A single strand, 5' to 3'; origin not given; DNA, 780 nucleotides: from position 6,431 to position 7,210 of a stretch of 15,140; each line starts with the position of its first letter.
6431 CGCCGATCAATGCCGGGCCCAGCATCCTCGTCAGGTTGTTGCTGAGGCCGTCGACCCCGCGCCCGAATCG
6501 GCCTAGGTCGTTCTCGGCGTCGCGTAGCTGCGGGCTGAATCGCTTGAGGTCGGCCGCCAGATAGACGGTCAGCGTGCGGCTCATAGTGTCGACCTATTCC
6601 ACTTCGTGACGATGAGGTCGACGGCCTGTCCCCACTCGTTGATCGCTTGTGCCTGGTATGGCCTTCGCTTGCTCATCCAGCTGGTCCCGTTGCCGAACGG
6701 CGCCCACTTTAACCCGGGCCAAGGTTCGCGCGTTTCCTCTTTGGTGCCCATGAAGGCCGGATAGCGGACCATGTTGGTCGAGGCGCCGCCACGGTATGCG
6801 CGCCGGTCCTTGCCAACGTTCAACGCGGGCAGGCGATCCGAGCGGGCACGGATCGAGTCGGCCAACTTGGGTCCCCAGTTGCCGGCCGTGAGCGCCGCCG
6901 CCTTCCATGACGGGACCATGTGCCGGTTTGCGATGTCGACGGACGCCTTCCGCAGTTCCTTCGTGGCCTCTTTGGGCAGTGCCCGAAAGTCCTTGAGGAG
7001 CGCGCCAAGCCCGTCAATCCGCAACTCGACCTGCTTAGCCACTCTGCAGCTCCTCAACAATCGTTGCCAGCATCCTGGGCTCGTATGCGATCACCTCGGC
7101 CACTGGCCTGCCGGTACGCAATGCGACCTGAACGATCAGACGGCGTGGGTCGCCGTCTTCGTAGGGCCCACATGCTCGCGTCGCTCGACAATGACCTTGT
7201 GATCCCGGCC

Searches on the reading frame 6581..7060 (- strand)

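Call 35: search_protein_families(library=pfam, proteins=[window:6581-7060:-], max_evalue=5)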
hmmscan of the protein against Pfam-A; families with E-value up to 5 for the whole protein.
window:6581-7060:- (159 aa): 1 family
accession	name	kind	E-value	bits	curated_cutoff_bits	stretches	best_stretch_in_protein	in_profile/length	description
PF11584.14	Toxin_ToxA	-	0.077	13.4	25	0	140-158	60-78/118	Proteinaceous host-selective toxin ToxA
